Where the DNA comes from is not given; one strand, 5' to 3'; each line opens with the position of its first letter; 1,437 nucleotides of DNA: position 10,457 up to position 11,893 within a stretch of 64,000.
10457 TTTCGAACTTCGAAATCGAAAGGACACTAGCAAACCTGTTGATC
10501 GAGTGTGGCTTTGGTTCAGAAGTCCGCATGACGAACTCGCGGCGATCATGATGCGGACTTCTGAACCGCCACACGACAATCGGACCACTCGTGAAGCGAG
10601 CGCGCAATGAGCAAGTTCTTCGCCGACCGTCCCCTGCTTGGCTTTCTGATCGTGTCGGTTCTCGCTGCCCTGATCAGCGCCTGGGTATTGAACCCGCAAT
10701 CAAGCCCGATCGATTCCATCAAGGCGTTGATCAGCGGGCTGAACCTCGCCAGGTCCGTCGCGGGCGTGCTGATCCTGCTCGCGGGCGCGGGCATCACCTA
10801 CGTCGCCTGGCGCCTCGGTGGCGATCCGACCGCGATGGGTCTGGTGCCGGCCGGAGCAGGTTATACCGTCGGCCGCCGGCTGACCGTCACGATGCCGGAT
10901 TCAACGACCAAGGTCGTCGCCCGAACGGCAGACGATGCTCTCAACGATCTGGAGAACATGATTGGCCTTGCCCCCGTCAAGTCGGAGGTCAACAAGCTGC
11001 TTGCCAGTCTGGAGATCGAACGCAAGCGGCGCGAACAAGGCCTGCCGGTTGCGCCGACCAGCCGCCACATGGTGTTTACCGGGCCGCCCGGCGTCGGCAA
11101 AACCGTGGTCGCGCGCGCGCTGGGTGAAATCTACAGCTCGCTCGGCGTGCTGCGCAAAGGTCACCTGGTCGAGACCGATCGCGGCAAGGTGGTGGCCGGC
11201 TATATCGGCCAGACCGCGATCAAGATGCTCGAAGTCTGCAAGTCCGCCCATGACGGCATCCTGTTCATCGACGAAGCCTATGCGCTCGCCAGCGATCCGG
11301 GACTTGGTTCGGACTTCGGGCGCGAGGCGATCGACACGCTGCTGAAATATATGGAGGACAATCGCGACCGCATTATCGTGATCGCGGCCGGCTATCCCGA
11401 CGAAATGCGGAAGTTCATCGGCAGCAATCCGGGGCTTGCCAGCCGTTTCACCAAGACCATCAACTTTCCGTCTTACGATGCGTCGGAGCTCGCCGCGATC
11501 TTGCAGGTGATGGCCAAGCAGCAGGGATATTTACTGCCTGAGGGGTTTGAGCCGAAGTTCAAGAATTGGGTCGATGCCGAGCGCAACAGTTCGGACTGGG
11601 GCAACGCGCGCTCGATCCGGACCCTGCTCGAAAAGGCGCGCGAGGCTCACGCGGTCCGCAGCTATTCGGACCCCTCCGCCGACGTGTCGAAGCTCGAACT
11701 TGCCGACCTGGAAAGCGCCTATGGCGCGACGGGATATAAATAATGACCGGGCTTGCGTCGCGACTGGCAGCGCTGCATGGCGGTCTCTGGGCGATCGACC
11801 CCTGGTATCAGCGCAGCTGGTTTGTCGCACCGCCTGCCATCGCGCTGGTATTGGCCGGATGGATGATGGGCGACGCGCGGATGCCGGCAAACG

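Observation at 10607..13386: Membrane-tethered CbbX/SpoVK/EccA-type AAA+ ATPase coupled to a membrane-anchored TPR protein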

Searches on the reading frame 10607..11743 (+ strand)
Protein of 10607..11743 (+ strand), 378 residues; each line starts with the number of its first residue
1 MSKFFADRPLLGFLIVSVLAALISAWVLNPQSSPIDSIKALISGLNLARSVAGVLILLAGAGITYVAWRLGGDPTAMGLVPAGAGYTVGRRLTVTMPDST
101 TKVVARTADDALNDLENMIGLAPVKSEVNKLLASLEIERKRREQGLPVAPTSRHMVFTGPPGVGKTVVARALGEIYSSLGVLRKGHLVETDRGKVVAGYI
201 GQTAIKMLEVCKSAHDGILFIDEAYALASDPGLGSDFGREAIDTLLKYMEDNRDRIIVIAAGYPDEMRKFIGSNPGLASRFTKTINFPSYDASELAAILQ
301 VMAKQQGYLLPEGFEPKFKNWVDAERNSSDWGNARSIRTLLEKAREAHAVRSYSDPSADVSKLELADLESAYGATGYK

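Call 3: search_protein_families(library=pfam, proteins=[window:10607-11743:+], max_evalue=0.01)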
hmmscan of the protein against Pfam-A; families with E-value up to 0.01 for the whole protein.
window:10607-11743:+ (378 aa): 8 families
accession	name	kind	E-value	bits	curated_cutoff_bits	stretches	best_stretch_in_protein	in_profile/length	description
PF00004.35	AAA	-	2.8e-17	63.8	21.2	1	155-288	1-130/131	ATPase family associated with various cellular activities (AAA)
PF17866.7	AAA_lid_6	-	2.4e-08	34.3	24.3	1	314-368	3-55/60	AAA lid domain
PF01078.27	Mg_chelatase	-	6.2e-06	26.2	20.3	1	145-179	14-49/207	Magnesium chelatase, subunit ChlI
PF13401.12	AAA_22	-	1.6e-05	25.7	27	0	152-176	5-29/130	AAA domain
PF00910.28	RNA_helicase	-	0.0032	18.4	21.5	1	156-215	2-63/105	RNA helicase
PF13521.12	AAA_28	-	0.0064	17.2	27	0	155-175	2-22/164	AAA domain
PF13245.12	AAA_19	-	0.0068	17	25.1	0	151-209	10-59/134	AAA domain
PF05496.18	RuvB_N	-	0.008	16.4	27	0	152-174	33-55/159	Holliday junction DNA helicase RuvB P-loop domain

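Call 4: search_protein_families(library=ncbifam, proteins=[window:10607-11743:+], max_evalue=0.01)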
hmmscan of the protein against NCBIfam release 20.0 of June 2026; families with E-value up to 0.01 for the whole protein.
window:10607-11743:+ (378 aa): 29 families (the best 25 are shown)
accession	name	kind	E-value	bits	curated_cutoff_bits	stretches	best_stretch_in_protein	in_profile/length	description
TIGR02881.1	spore_V_K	equivalog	1.2e-75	254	422.95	1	113-365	3-253/261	stage V sporulation protein K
TIGR03922.1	T7SS_EccA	equivalog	6.4e-71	239.6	466.65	1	110-353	270-527/557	type VII secretion AAA-ATPase EccA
TIGR02880.1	cbbX_cfxQ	equivalog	3.7e-67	226.6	459.25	1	104-368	9-273/284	CbbX protein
TIGR01242.2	TIGR01242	subfamily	1.5e-06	27.5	500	1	153-305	149-300/362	proteasome-activating nucleotidase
TIGR02639.1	ClpA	equivalog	2.1e-06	26.2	993.15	1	156-304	210-362/734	ATP-dependent Clp protease ATP-binding subunit ClpA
NF042959.1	IteA_antiphage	equivalog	3.2e-06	26.5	510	1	123-266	99-236/367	anti-phage ATPase IteA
NF003069.1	PRK03992.1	subfamily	3.3e-06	26.5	500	1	153-305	166-317/379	proteasome-activating nucleotidase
NF008004.0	PRK10733.1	equivalog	3.5e-06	25.3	1008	1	106-263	142-298/644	ATP-dependent zinc metalloprotease FtsH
TIGR01243.1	CDC48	subfamily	6.3e-06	24.8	802.65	1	146-304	207-360/733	CDC48 family AAA ATPase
TIGR03345.1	VI_ClpV1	equivalog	4.2e-05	22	884.95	1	156-283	212-344/852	type VI secretion system ATPase TssH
TIGR03346.1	chaperone_ClpB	equivalog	4.7e-05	21.9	1232.1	1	154-285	196-332/853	ATP-dependent chaperone ClpB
TIGR01241.2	FtsH_fam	equivalog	5.2e-05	22.2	600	1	99-305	147-347/598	ATP-dependent zinc metalloprotease FtsH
NF047748.1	PrtsmActNtasePan1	equivalog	7.9e-05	21.8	750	1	134-304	165-333/405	proteasome-activating nucleotidase Pan1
TIGR00635.1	ruvB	equivalog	7.9e-05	21.8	299.05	1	152-189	30-68/305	Holliday junction branch migration DNA helicase RuvB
NF033606.1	heat_AAA_ClpK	exception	0.00022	19.2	1900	1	155-284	306-442/949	heat shock survival AAA family ATPase ClpK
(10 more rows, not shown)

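Call 5: search_protein_families(library=padloc, proteins=[window:10607-11743:+], max_evalue=0.01)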
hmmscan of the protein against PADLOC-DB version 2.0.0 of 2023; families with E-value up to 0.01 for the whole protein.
window:10607-11743:+ (378 aa): 8 families
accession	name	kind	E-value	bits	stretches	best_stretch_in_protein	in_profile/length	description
PDLC02196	IetA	-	2.6e-09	35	1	122-301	95-263/374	-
PDLC04232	IetA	-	1.6e-07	29.1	1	123-265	90-226/330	-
PDLC03838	DolB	-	1.5e-05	22.5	0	155-183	169-196/375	-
PDLC00915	TRIP13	-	0.00013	19.5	1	149-208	60-119/302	TRIP13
PDLC04140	mad8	-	0.00016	19.3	0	150-172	25-47/314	mads_8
PDLC02195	IetA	-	0.00031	18.1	1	111-262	99-244/395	-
PDLC04231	IetA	-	0.0013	16.6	1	152-297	116-254/262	-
PDLC02981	AriAB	-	0.0014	15.4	1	132-187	3-58/694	-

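Call 8: find_related_loci(query=window:10607-11743:+, collection=genome_contigs, flank=6000)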
Query window:10607-11743:+ (378 aa) in genome_contigs; peptide patterns used: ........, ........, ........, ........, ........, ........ (x = any residue, [..] = any of these).
261 stretches matched a pattern; 188 encode a relative of the query (tblastn E <= 1e-3); the best 80 are kept; 79 distinct loci.
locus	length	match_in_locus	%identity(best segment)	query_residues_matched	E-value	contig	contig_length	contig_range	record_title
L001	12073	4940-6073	93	1-378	0e+0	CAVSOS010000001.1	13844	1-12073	MAG: uncultured proteobacterium isolate MFD03044.bin.2.50 genome assembly, contig: contig_10242, whole genome shotgun se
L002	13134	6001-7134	93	1-378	0e+0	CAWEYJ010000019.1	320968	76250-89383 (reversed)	MAG: uncultured proteobacterium isolate MFD05512.bin.1.147 genome assembly, contig: contig_57626, whole genome shotgun s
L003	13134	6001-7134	93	1-378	0e+0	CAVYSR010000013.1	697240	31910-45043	MAG: uncultured proteobacterium isolate MFD05521.bin.3.166 genome assembly, contig: contig_26773, whole genome shotgun s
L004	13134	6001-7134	93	1-378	0e+0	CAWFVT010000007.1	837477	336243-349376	MAG: uncultured proteobacterium isolate MFD04967.bin.2.112 genome assembly, contig: contig_2191, whole genome shotgun se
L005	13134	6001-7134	89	1-378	0e+0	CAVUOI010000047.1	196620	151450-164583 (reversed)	MAG: uncultured Alphaproteobacteria bacterium isolate MFD01916.bin.2.96 genome assembly, contig: contig_6809, whole geno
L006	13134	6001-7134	87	1-378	0e+0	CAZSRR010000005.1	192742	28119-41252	MAG TPA_asm: uncultured Bradyrhizobium sp. isolate SRP287051_co1_71 genome assembly, contig: NODE_136_length_192742_cov_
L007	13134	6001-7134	88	1-378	0e+0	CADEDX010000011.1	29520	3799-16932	MAG: uncultured Bradyrhizobium sp. isolate Bradyrhizobium sp. RBC079 genome assembly, contig: MAG079_11, whole genome sh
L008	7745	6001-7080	90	1-360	0e+0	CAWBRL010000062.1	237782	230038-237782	MAG: uncultured Alphaproteobacteria bacterium isolate MFD00392.bin.2.276 genome assembly, contig: contig_978, whole geno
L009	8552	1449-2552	64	1-371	4e-156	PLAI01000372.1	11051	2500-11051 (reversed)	MAG: Methylocystaceae bacterium isolate bog_906 73.20111000_S2M.28_contig_21808, whole genome shotgun sequence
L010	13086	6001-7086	64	1-368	8e-156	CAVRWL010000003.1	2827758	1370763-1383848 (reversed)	MAG: uncultured Alphaproteobacteria bacterium isolate MFD05502.bin.1.154 genome assembly, contig: contig_2711, whole gen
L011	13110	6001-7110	62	1-371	3e-153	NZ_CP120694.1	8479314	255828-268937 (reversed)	Bradyrhizobium sp. STM 3562 chromosome, complete genome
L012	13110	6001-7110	61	1-376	9e-152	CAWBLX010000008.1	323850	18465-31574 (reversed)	MAG: uncultured proteobacterium isolate MFD02416.bin.1.272 genome assembly, contig: contig_68843, whole genome shotgun s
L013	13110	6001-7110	60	1-371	1e-151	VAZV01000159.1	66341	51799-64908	MAG: Alphaproteobacteria bacterium isolate AP_17 14_0919_09_20cm_scaffold_171, whole genome shotgun sequence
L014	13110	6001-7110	62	1-371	3e-151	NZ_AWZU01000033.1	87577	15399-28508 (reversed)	Bradyrhizobium sp. ARR65 BraARR65DRAFT_scaffold_32.33_C, whole genome shotgun sequence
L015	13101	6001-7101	63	1-371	2e-150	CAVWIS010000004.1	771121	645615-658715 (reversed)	MAG: uncultured Alphaproteobacteria bacterium isolate MFD02159.bin.2.123 genome assembly, contig: contig_17406, whole ge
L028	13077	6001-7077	60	1-370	3e-143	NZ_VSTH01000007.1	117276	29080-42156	Bradyrhizobium hipponense strain aSej3 asej3_(paired)_trimmed_(paired)_contig_7, whole genome shotgun sequence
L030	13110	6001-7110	60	1-371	8e-143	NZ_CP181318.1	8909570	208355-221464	Bradyrhizobium ganzhouense strain JCM19881 chromosome, complete genome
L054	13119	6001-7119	59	1-376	2e-132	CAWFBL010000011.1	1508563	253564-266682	MAG: uncultured proteobacterium isolate MFD02416.bin.1.311 genome assembly, contig: contig_8615, whole genome shotgun se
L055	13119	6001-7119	58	1-374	1e-131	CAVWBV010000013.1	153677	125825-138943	MAG: uncultured Alphaproteobacteria bacterium isolate MFD05512.bin.1.14 genome assembly, contig: contig_37526, whole gen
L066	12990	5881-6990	55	1-373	6e-125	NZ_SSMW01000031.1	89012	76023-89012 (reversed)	MAG: Bradyrhizobium sp. isolate LY.8 31, whole genome shotgun sequence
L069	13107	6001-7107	55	1-373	2e-124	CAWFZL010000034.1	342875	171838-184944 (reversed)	MAG: uncultured Alphaproteobacteria bacterium isolate MFD04428.bin.1.112 genome assembly, contig: contig_50625, whole ge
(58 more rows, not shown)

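Call 9: find_homologous_proteins(query=window:10607-11743:+)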
Query window:10607-11743:+ (378 aa): 7595 proteins with E <= 0.001 among 8000 candidates; the best 120 are listed.
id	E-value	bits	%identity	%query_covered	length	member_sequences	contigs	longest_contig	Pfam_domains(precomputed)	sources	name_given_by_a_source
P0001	4.6e-261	883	61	99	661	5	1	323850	PF13604.13,PF13245.13,PF00004.36,PF13401.13,PF13238.13,PF05496.19,PF13191.13,PF01695.24,PF17866.9,PF13521.13,PF05621.18,PF01078.28,PF20720.4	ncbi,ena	-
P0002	2.9e-258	874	61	97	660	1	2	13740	PF01695.24,PF13245.13,PF17866.9,PF13521.13,PF00004.36,PF13401.13,PF13238.13,PF05496.19,PF01078.28,PF20720.4,PF13191.13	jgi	jgi:SpoVK/Ycf46/Vps4 family AAA+-type ATPase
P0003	1.0e-257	872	61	99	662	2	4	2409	PF13604.13,PF17866.9,PF00910.29,PF00004.36,PF13401.13,PF13238.13,PF05496.19,PF01078.28,PF20720.4,PF13191.13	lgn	-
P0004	4.1e-257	870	62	97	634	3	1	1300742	PF13604.13,PF13245.13,PF00004.36,PF13401.13,PF13238.13,PF05496.19,PF07728.21,PF13191.13,PF01695.24,PF17866.9,PF01078.28,PF20720.4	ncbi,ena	-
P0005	4.2e-257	870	60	99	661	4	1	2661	PF01695.24,PF17866.9,PF00910.29,PF00004.36,PF13401.13,PF13238.13,PF05496.19,PF01078.28,PF20720.4,PF13191.13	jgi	jgi:SpoVK/Ycf46/Vps4 family AAA+-type ATPase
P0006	9.9e-256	865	63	93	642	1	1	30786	PF13245.13,PF00004.36,PF13401.13,PF13238.13,PF05496.19,PF13191.13,PF01695.24,PF17866.9,PF13521.13,PF00910.29,PF01078.28,PF20720.4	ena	-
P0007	7.7e-254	859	60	99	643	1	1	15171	PF13604.13,PF13245.13,PF00004.36,PF13401.13,PF13238.13,PF05496.19,PF07728.21,PF13191.13,PF01695.24,PF17866.9,PF01078.28,PF20720.4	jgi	jgi:SpoVK/Ycf46/Vps4 family AAA+-type ATPase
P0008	5.3e-252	853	59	97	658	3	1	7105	PF13604.13,PF13245.13,PF00004.36,PF13401.13,PF13238.13,PF05496.19,PF13191.13,PF01695.24,PF17866.9,PF13521.13,PF00910.29,PF01078.28,PF20720.4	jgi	jgi:SpoVK/Ycf46/Vps4 family AAA+-type ATPase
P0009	2.0e-250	848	60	99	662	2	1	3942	PF13604.13,PF13245.13,PF17866.9,PF13521.13,PF00004.36,PF13401.13,PF13238.13,PF05496.19,PF01078.28,PF20720.4,PF13191.13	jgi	jgi:SpoVK/Ycf46/Vps4 family AAA+-type ATPase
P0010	2.9e-243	824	59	97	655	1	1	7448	PF01695.24,PF13604.13,PF17866.9,PF13521.13,PF00004.36,PF13401.13,PF13238.13,PF05496.19,PF01078.28,PF20720.4,PF13191.13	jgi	jgi:SpoVK/Ycf46/Vps4 family AAA+-type ATPase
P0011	4.8e-239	811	60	99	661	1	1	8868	PF03266.22,PF13604.13,PF13245.13,PF00004.36,PF13401.13,PF13238.13,PF05496.19,PF13191.13,PF01695.24,PF17866.9,PF13521.13,PF00910.29,PF01078.28,PF20720.4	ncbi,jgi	jgi:SpoVK/Ycf46/Vps4 family AAA+-type ATPase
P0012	2.2e-237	805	60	97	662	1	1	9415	PF01695.24,PF13604.13,PF13245.13,PF17866.9,PF00004.36,PF13401.13,PF05496.19,PF01078.28,PF20720.4,PF13191.13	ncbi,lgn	-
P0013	3.2e-235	798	57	96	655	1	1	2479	PF01695.24,PF13604.13,PF17866.9,PF13521.13,PF00004.36,PF13401.13,PF13238.13,PF05496.19,PF07728.21,PF01078.28,PF13191.13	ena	-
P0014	4.4e-233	791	93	100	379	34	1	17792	PF17866.9,PF00004.36,PF13401.13,PF01078.28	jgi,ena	jgi:stage V sporulation protein K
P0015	8.3e-232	787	64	84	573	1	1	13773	PF13245.13,PF00004.36,PF13401.13,PF13238.13,PF05496.19,PF07728.21,PF13191.13,PF01695.24,PF17866.9,PF13521.13,PF00910.29,PF01078.28,PF20720.4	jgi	jgi:SpoVK/Ycf46/Vps4 family AAA+-type ATPase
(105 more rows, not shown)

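Call 13: search_protein_families(library=pfam, proteins=[L028:5992-8706:+, L028:8733-10136:+, L055:8049-9131:+, L066:7006-10470:+, L069:7123-8922:+, L069:8951-9949:+, L012:8047-10269:+, L010:7107-8678:+, L054:7119-8222:+, L011:7129-8055:+], max_evalue=0.001)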
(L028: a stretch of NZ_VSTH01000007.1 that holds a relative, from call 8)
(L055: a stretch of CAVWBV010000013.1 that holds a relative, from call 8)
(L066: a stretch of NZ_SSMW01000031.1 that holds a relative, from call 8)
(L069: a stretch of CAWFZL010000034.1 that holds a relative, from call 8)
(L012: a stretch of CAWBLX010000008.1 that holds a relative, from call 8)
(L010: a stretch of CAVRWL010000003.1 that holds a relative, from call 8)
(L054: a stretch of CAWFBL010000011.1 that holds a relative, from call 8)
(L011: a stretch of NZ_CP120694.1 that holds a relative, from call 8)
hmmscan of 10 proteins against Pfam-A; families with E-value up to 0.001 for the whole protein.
L028:5992-8706:+ (904 aa): 21 families
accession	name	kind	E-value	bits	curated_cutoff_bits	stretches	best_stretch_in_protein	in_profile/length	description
PF00004.35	AAA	-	2.4e-35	122.3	21.2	2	150-280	1-130/131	ATPase family associated with various cellular activities (AAA)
PF13365.12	Trypsin_2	-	1.1e-29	104.4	27.6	1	737-867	1-144/144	Trypsin-like peptidase domain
PF17866.7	AAA_lid_6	-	9.3e-17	61.3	24.3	2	313-354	10-49/60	AAA lid domain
PF00089.32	Trypsin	-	7e-12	46.1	20.6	1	727-893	15-219/220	Trypsin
PF13401.12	AAA_22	-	5e-11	43.5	27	0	148-172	6-30/130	AAA domain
PF13521.12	AAA_28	-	4.7e-09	37.1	27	0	150-170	2-22/164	AAA domain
PF01078.27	Mg_chelatase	-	5.2e-09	36.3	20.3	0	148-188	23-60/207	Magnesium chelatase, subunit ChlI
PF13238.12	AAA_18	-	1.6e-08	35.5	29.4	0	474-511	3-44/128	AAA domain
PF05496.18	RuvB_N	-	3.1e-08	34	27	0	110-192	6-77/159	Holliday junction DNA helicase RuvB P-loop domain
PF05621.17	TniB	-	8.9e-07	29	22.4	0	534-598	121-182/189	Bacterial TniB protein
PF01695.23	IstB_IS21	-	9e-07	29.1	24.1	0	149-169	94-114/238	IstB-like ATP binding protein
PF13191.12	AAA_16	-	1.4e-06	29.3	32.6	0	467-564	22-128/167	AAA ATPase domain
PF07728.20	AAA_5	-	6.2e-06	26.7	22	0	149-174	1-26/139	AAA domain (dynein-related subfamily)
PF13245.12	AAA_19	-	1.5e-05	25.6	25.1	0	147-178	11-42/134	AAA domain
PF13604.12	AAA_30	-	1.8e-05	25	27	0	148-250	19-121/191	AAA domain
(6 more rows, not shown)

L028:8733-10136:+ (467 aa): 2 families
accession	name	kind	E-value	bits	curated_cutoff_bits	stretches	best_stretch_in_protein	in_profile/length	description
PF08238.18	Sel1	-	2.5e-14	53.6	30.7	1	256-289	3-35/36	Sel1 repeat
PF20308.4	TPR-S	-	0.00075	20.5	27.6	0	240-334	4-96/102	Tetratricopeptide Repeats-Sensor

L055:8049-9131:+ (360 aa): 1 family
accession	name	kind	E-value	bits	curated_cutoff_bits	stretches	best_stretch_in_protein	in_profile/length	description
PF08238.18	Sel1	-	1.3e-47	159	30.7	5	278-313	1-36/36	Sel1 repeat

L066:7006-10470:+ (1154 aa): 29 families (the best 25 are shown)
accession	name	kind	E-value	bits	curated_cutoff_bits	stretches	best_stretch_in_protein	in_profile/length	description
PF00004.35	AAA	-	3.4e-65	218.9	21.2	4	933-1068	1-130/131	ATPase family associated with various cellular activities (AAA)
PF17866.7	AAA_lid_6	-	2.8e-41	139.8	24.3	4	1094-1148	3-60/60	AAA lid domain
PF13401.12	AAA_22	-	6.3e-22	78.7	27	0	379-490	8-124/130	AAA domain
PF01078.27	Mg_chelatase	-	6.3e-18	65.4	20.3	0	363-403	8-49/207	Magnesium chelatase, subunit ChlI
PF05496.18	RuvB_N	-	7.1e-17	62.1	27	0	930-967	33-70/159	Holliday junction DNA helicase RuvB P-loop domain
PF13238.12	AAA_18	-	4.3e-13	50.3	29.4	0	106-127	3-23/128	AAA domain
PF13245.12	AAA_19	-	4.7e-12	46.7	25.1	0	928-966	9-42/134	AAA domain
PF07728.20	AAA_5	-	8.7e-12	45.7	22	0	103-127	1-25/139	AAA domain (dynein-related subfamily)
PF00910.28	RNA_helicase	-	1e-11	45.7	21.5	0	934-988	2-58/105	RNA helicase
PF01695.23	IstB_IS21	-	2.1e-11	44.2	24.1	0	929-951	91-113/238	IstB-like ATP binding protein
PF20720.3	nSTAND3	-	7.1e-10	39.2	27.2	0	94-120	10-36/155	Novel STAND NTPase 3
PF13521.12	AAA_28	-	1e-09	39.3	27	0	656-674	2-20/164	AAA domain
PF13191.12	AAA_16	-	1.9e-09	38.6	32.6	0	102-201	25-127/167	AAA ATPase domain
PF13604.12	AAA_30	-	5.8e-09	36.4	27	0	931-978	19-62/191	AAA domain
PF03266.21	NTPase_1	-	2.3e-08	34.5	23.9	0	933-967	2-36/168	NTPase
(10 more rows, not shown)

L069:7123-8922:+ (599 aa): 17 families
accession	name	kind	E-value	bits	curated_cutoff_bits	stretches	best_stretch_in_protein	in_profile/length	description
PF00004.35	AAA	-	9.7e-34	117.1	21.2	2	379-513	1-130/131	ATPase family associated with various cellular activities (AAA)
PF17866.7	AAA_lid_6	-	5e-20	71.8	24.3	2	542-593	6-60/60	AAA lid domain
PF13401.12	AAA_22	-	2e-11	44.8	27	0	102-124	6-28/130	AAA domain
PF01078.27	Mg_chelatase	-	6.6e-10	39.2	20.3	0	363-404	8-50/207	Magnesium chelatase, subunit ChlI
PF05496.18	RuvB_N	-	2.5e-09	37.5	27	0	376-422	33-77/159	Holliday junction DNA helicase RuvB P-loop domain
PF13245.12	AAA_19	-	2.1e-07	31.6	25.1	0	373-408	8-43/134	AAA domain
PF13238.12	AAA_18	-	5.8e-07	30.5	29.4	0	381-416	3-42/128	AAA domain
PF13604.12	AAA_30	-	4.1e-06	27.1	27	0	102-173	19-97/191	AAA domain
PF01695.23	IstB_IS21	-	8.4e-06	25.9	24.1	0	93-122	84-113/238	IstB-like ATP binding protein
PF07728.20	AAA_5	-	9e-06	26.2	22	0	378-400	1-23/139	AAA domain (dynein-related subfamily)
PF00910.28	RNA_helicase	-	1.7e-05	25.7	21.5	0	380-435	2-59/105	RNA helicase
PF13207.12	AAA_17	-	2.4e-05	25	27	0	107-137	1-30/136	AAA domain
PF13191.12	AAA_16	-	4e-05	24.6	32.6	0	102-208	25-136/167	AAA ATPase domain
PF20720.3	nSTAND3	-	9.5e-05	22.6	27.2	0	94-121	10-37/155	Novel STAND NTPase 3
PF13521.12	AAA_28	-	0.00011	22.9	27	0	104-123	2-21/164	AAA domain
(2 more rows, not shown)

L069:8951-9949:+ (332 aa): 2 families
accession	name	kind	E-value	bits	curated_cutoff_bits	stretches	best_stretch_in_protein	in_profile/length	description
PF08238.18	Sel1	-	3e-15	56.5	30.7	1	206-241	2-36/36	Sel1 repeat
PF01471.23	PG_binding_1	-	0.00024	21.7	23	1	294-328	2-36/57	Putative peptidoglycan binding domain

L012:8047-10269:+ (740 aa): 12 families
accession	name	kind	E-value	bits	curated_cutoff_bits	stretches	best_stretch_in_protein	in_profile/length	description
PF00515.34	TPR_1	-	2.3e-49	163.7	27.8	2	526-554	6-34/34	Tetratricopeptide repeat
PF07719.23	TPR_2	-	3.8e-43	142.5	27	0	521-554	1-34/34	Tetratricopeptide repeat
PF13414.12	TPR_11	-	2e-33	114.2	26.8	2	322-363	1-42/42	TPR repeat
PF13432.12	TPR_16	-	8.3e-25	87.3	32.7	2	320-379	2-61/65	Tetratricopeptide repeat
PF13181.12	TPR_8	-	7.5e-23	79.1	25.7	0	523-554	3-34/34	Tetratricopeptide repeat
PF13431.12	TPR_17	-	9.3e-23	79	24.4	0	544-567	2-25/34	Tetratricopeptide repeat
PF13371.12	TPR_9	-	3.6e-17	62.6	35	1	296-349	10-63/73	Tetratricopeptide repeat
PF13428.12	TPR_14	-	5.9e-17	60.9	23.5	0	525-563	5-43/44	Tetratricopeptide repeat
PF14559.12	TPR_19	-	1.6e-12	48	25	0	293-349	3-60/68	Tetratricopeptide repeat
PF13424.12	TPR_12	-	6.8e-12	45.8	30.1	0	320-378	8-74/77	Tetratricopeptide repeat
PF12569.14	NatA_aux_su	-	7.7e-08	32.2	33.3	0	328-381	205-258/515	N-terminal acetyltransferase A, auxiliary subunit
PF01239.28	PPTA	-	1e-06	28.5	29.5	0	545-563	9-27/32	Protein prenyltransferase alpha subunit repeat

L010:7107-8678:+ (523 aa): 8 families
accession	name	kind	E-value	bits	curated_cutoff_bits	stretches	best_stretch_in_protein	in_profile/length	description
PF08238.18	Sel1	-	7e-54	178.8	30.7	6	239-275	1-36/36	Sel1 repeat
PF13181.12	TPR_8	-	4.3e-15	55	25.7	1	482-511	4-33/34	Tetratricopeptide repeat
PF07719.23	TPR_2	-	2e-09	37.3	27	1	481-511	3-33/34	Tetratricopeptide repeat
PF00515.34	TPR_1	-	4.6e-08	33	27.8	1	481-512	3-34/34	Tetratricopeptide repeat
PF13371.12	TPR_9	-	2.4e-05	24.7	35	1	462-518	12-68/73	Tetratricopeptide repeat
PF13428.12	TPR_14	-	0.00016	22.5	23.5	0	482-518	4-40/44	Tetratricopeptide repeat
PF13424.12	TPR_12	-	0.00022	21.8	30.1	0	410-441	43-74/77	Tetratricopeptide repeat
PF13414.12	TPR_11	-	0.00044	20.3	26.8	1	462-493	11-42/42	TPR repeat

L054:7119-8222:+ (367 aa): 1 family
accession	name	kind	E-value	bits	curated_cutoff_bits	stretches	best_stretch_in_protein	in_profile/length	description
PF08238.18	Sel1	-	1.3e-57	190.6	30.7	6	249-284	1-36/36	Sel1 repeat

L011:7129-8055:+ (308 aa): 16 families
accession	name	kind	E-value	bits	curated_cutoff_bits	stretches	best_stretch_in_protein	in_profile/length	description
PF00515.34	TPR_1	-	4.8e-28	96.2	27.8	2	186-219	1-34/34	Tetratricopeptide repeat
PF07719.23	TPR_2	-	2.7e-27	93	27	2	186-219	1-34/34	Tetratricopeptide repeat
PF13428.12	TPR_14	-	5.7e-17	61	23.5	2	255-292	2-39/44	Tetratricopeptide repeat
PF13181.12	TPR_8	-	2.8e-15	55.5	25.7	1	186-219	1-34/34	Tetratricopeptide repeat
PF13371.12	TPR_9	-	5.1e-15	55.7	35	3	195-254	4-63/73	Tetratricopeptide repeat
PF13432.12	TPR_16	-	4e-14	53.2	32.7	2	224-287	1-64/65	Tetratricopeptide repeat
PF13431.12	TPR_17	-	1.1e-13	50.7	24.4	0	139-171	2-34/34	Tetratricopeptide repeat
PF13414.12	TPR_11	-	1.2e-13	51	26.8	1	196-229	4-37/42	TPR repeat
PF14559.12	TPR_19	-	5.1e-12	46.4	25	2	233-295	4-66/68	Tetratricopeptide repeat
PF13424.12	TPR_12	-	1.7e-11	44.6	30.1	1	125-179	12-74/77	Tetratricopeptide repeat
PF25062.1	ARM_TT21_N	-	3e-07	30.9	40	1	127-249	72-197/222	Tetratricopeptide repeat protein 21 N-terminal ARM repeat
PF12895.13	ANAPC3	-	3.1e-07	31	27.2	1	146-211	22-81/82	Anaphase-promoting complex, cyclosome, subunit 3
PF13174.12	TPR_6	-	7.5e-07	29.8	26.3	0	188-218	2-32/33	Tetratricopeptide repeat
PF10516.15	SHNi-TPR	-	0.00012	22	21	0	163-180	14-31/38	SHNi-TPR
PF04733.20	Coatomer_E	-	0.00039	20.4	21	1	145-292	98-239/290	Coatomer epsilon subunit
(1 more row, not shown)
